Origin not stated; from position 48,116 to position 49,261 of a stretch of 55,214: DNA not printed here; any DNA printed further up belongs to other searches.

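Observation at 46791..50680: tRNA-Trp-adjacent cluster: two orphan proteins flanking a DUF1360-like membrane protein coupled to a CooC/MinD-type ATPase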

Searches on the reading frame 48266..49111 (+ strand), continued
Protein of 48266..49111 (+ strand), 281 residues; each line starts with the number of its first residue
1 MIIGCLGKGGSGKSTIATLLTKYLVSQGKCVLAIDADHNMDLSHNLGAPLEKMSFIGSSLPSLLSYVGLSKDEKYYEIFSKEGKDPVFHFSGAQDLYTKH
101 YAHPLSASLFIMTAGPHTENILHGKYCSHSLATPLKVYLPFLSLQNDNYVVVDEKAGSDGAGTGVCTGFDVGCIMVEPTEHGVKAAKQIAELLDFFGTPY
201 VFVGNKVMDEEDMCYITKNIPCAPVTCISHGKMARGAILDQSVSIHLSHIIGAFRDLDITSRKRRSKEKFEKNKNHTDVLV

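Call 72: search_solved_structures(query=A3, max_evalue=0.001, show_alignments=1)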
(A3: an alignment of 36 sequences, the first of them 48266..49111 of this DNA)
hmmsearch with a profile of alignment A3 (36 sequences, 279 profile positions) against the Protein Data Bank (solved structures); distinct sequences matched with E-value up to 0.001: 15.
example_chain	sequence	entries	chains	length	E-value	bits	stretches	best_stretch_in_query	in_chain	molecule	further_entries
3cmu_A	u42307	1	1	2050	1.1e-19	74.2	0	2-45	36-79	Protein recA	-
3cmt_A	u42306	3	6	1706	2.7e-16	63.1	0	2-45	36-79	Protein recA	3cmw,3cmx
3kje_A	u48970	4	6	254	9e-15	58.1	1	1-227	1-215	CO dehydrogenase/acetyl-CoA synthase complex, accessory protein CooC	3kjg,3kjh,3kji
3cmv_A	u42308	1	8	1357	7.7e-13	51.8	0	2-45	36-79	Protein recA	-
4v03_A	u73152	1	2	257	2.1e-08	37.2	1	2-47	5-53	SITE-DETERMINING PROTEIN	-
4v02_A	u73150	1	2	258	3.3e-07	33.3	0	2-46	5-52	SITE-DETERMINING PROTEIN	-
3ea0_A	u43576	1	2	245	7.9e-07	32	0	146-214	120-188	ATPase, ParA family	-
1f48_A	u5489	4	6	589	4.5e-06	29.6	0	5-37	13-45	ARSENITE-TRANSLOCATING ATPASE | ARSENICAL PUMP-DRIVING ATPASE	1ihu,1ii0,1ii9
2ynm_A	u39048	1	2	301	3.1e-05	26.8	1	2-50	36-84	LIGHT-INDEPENDENT PROTOCHLOROPHYLLIDE REDUCTASE IRON-SULFUR ATP-BINDING PROTEIN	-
1g3q_A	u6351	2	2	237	3.4e-05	26.7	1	5-49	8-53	CELL DIVISION INHIBITOR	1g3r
1ion_A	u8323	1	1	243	5.5e-05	26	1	5-47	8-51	PROBABLE CELL DIVISION INHIBITOR MIND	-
9nbl_A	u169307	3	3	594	5.6e-05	26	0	5-37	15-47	Arsenite transporter ATPase-like protein,arsA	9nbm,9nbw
3pg5_A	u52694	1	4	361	0.00021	24.1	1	7-61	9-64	Uncharacterized protein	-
5zme_A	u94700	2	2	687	0.00029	23.7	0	5-46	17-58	ATPase ARSA1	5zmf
9nbo_A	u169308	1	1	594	0.00044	23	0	5-35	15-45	Arsenite transporter ATPase-like protein,arsA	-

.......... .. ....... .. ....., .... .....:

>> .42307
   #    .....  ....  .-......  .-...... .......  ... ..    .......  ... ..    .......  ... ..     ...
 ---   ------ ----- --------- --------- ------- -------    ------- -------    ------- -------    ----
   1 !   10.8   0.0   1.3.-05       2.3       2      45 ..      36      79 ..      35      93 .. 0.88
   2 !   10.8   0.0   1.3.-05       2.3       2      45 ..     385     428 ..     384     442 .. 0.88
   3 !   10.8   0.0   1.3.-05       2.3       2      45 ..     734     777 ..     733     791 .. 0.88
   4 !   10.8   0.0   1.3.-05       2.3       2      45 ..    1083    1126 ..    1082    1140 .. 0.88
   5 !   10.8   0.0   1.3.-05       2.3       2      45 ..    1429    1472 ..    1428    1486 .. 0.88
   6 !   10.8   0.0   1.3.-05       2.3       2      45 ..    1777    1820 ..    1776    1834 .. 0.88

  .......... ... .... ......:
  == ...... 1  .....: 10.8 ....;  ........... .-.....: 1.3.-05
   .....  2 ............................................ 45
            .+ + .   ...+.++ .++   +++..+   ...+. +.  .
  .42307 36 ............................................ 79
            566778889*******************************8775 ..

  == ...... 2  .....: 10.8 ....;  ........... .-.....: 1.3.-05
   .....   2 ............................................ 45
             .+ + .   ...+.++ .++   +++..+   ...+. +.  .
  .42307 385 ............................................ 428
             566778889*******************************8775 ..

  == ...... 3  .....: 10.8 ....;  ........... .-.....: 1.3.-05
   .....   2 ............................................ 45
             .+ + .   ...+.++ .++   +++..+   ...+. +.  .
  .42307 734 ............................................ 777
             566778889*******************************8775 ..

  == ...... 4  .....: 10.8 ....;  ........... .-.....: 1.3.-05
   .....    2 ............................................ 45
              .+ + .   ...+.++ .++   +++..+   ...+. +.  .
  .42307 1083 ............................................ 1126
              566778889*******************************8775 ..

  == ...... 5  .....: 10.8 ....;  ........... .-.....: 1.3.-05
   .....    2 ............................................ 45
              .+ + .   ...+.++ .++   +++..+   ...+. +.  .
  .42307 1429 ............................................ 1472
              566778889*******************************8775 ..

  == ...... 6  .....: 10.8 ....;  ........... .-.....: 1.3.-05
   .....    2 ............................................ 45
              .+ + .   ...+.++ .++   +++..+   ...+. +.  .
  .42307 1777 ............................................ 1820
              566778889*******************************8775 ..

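Call 81: search_protein_families(library=ncbifam, proteins=[L030:2140-2553:-, L031:4496-4912:-], max_evalue=0.001)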
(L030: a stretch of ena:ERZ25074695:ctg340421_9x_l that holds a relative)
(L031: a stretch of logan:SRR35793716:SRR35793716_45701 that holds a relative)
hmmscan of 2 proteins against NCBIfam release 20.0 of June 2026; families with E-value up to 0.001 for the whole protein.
L030:2140-2553:- (137 aa): 8 families
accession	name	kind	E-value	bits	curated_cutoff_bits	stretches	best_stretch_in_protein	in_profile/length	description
NF052545.1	TransRegPerRClab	equivalog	2e-16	60.2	180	1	4-135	6-136/138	transcriptional regulator PerR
NF051892.1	TransRegFurBacil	equivalog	1.9e-15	57.2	220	1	6-135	12-145/149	ferric iron uptake transcriptional regulator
NF051891.1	TransRegFurHelico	equivalog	2.6e-14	53.3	200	1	6-135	18-147/148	ferric iron uptake transcriptional regulator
NF006999.0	PRK09462.1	equivalog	1.2e-12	47.7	146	1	4-132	6-135/148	ferric iron uptake transcriptional regulator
NF008646.0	PRK11639.1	equivalog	7.8e-11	42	167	1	6-136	17-149/171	zinc uptake transcriptional repressor Zur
NF045678.1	TransRegIrrA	equivalog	9.8e-09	35.2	150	1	4-99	11-108/138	iron response transcriptional regulator IrrA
NF047406.1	TransRegPerRTherm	equivalog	1.3e-07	31.9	200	1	14-135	7-127/130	manganese-dependent transcriptional regulator PerR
NF045677.1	FeRespRegIrr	equivalog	1.6e-07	31.5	170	1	4-99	2-99/127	Fur family transcriptional regulator Irr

L031:4496-4912:- (138 aa): 8 families
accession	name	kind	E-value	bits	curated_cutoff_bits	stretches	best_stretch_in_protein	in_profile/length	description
NF006999.0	PRK09462.1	equivalog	1.4e-20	73.4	146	1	8-134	7-135/148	ferric iron uptake transcriptional regulator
NF052545.1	TransRegPerRClab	equivalog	1.8e-20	73.3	180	1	6-137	5-136/138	transcriptional regulator PerR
NF051891.1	TransRegFurHelico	equivalog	1.3e-19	70.6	200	1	9-137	18-147/148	ferric iron uptake transcriptional regulator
NF051892.1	TransRegFurBacil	equivalog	1.4e-19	70.7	220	1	9-137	12-145/149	ferric iron uptake transcriptional regulator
NF047406.1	TransRegPerRTherm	equivalog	6.5e-12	45.8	200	1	17-136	7-126/130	manganese-dependent transcriptional regulator PerR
NF045677.1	FeRespRegIrr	equivalog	5.6e-10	39.4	170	1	8-97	3-95/127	Fur family transcriptional regulator Irr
NF045678.1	TransRegIrrA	equivalog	6.7e-10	39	150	1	7-101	11-108/138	iron response transcriptional regulator IrrA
NF047462.1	FUR_perox_PerRA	exception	3e-07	31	200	1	7-99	10-104/142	peroxide-responsive transcriptional repressor PerRA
